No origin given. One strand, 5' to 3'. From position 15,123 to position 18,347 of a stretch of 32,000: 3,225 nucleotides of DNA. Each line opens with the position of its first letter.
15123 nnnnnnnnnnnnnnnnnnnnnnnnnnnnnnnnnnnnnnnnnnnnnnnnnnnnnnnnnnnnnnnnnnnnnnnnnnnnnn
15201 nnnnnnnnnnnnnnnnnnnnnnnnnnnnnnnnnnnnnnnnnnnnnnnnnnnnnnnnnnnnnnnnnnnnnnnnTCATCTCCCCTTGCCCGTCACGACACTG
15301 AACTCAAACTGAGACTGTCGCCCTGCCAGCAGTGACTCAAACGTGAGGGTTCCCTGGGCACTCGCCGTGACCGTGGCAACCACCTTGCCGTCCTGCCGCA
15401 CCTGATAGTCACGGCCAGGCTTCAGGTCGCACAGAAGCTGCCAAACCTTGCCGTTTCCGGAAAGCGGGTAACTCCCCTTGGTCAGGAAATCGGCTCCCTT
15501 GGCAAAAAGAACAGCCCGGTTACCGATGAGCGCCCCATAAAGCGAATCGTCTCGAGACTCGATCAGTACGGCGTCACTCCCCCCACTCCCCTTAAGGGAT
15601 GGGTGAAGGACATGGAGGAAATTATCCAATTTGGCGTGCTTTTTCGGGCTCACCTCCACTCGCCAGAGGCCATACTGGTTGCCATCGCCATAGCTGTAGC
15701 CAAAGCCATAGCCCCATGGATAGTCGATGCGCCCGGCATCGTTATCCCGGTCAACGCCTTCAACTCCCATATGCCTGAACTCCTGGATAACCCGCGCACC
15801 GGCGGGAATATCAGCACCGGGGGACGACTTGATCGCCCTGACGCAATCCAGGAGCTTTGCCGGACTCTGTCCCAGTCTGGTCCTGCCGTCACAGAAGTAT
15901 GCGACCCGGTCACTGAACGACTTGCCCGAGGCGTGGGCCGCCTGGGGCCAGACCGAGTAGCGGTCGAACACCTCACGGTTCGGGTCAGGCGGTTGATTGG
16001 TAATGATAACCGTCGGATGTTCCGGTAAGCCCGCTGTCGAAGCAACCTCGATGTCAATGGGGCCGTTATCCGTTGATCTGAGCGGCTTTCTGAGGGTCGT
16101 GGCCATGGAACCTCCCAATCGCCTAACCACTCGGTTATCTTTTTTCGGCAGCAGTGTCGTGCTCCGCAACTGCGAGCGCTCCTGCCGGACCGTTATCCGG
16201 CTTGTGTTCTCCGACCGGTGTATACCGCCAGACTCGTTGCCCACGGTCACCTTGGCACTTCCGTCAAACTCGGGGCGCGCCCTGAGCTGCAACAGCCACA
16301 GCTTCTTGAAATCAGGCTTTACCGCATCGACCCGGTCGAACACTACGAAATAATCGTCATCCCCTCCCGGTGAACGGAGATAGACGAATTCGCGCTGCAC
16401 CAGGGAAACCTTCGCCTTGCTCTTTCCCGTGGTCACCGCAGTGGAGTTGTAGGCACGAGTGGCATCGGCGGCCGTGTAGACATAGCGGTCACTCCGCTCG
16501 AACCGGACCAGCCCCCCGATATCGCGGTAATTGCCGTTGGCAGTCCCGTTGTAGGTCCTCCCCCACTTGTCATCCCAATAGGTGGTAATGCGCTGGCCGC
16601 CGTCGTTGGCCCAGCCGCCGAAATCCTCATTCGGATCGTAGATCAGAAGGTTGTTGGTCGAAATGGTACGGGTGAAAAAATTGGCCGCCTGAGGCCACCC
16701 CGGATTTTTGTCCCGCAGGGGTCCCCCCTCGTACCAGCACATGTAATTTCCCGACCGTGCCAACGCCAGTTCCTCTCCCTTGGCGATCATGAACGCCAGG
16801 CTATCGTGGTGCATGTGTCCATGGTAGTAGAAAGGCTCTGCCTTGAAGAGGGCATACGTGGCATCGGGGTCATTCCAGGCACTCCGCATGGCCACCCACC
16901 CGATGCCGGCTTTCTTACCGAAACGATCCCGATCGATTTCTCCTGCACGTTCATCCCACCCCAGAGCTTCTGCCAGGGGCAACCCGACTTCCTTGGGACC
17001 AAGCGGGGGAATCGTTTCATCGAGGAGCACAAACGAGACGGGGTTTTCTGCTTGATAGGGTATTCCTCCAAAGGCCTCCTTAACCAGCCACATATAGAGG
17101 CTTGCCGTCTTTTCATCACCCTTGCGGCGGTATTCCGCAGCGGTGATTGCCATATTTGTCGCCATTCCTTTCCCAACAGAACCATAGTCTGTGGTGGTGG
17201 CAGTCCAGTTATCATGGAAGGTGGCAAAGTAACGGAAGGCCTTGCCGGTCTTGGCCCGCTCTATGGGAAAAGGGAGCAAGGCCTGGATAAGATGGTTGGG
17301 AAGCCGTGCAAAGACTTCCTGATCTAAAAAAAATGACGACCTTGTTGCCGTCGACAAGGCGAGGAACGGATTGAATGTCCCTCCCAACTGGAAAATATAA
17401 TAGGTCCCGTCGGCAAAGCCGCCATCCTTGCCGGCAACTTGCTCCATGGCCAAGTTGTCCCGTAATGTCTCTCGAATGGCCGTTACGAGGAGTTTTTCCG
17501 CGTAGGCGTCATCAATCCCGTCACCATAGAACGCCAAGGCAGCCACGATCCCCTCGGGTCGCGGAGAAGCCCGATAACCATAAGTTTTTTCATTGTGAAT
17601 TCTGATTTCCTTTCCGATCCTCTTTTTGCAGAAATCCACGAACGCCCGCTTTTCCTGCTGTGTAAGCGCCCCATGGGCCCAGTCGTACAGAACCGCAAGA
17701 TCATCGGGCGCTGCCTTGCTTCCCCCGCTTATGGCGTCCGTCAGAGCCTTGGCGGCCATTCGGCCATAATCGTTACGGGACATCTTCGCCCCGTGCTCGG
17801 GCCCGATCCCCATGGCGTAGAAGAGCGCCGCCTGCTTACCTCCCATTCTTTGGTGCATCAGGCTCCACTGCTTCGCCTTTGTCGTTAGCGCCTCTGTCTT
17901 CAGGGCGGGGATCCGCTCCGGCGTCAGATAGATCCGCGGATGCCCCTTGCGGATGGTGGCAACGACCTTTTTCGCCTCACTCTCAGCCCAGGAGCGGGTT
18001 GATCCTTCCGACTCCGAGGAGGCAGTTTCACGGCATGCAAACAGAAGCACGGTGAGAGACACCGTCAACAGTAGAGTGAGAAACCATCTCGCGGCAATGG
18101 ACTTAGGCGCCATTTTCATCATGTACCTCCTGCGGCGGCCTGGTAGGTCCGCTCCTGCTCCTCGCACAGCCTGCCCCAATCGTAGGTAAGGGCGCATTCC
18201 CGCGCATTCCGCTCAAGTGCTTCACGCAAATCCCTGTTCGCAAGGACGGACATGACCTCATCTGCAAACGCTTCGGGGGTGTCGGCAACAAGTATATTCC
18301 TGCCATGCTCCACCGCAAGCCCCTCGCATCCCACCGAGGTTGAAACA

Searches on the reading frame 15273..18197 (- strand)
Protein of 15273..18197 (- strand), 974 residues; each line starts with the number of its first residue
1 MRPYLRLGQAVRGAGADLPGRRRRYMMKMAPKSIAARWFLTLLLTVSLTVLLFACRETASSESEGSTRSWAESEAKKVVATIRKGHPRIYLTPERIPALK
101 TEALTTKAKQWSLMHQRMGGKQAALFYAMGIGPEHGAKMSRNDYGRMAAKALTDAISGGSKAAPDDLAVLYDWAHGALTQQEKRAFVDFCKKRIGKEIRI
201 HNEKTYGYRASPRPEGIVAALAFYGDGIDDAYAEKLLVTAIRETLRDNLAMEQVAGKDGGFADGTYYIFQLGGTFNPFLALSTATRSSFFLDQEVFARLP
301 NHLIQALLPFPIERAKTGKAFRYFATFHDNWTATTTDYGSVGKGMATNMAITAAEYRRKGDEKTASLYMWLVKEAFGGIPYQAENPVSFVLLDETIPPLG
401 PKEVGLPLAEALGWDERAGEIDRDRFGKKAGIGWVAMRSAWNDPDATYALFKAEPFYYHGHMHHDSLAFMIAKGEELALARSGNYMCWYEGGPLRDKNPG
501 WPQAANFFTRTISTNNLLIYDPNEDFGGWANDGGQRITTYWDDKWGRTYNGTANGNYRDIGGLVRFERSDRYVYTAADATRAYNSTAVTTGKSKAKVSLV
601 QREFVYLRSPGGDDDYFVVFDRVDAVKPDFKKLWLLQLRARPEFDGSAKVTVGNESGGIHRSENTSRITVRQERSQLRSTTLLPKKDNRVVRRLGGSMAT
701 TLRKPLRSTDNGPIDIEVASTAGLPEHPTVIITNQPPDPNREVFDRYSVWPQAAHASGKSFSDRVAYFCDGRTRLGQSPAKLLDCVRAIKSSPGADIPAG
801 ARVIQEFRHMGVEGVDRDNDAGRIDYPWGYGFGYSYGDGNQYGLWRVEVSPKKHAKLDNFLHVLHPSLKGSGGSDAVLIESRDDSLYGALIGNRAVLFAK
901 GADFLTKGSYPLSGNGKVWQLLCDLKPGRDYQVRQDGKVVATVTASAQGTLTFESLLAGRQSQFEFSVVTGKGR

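Call 84: search_protein_families(library=ncbifam, proteins=[window:15273-18197:-], max_evalue=1e-10)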
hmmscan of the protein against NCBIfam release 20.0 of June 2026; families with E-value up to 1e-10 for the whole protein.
window:15273-18197:- (974 aa): 1 family
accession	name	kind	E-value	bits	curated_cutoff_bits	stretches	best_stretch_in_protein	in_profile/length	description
NF045571.1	HepHepsulflyase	equivalog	1.1e-39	136.1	600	2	430-697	377-625/774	heparin/heparin-sulfate lyase HepB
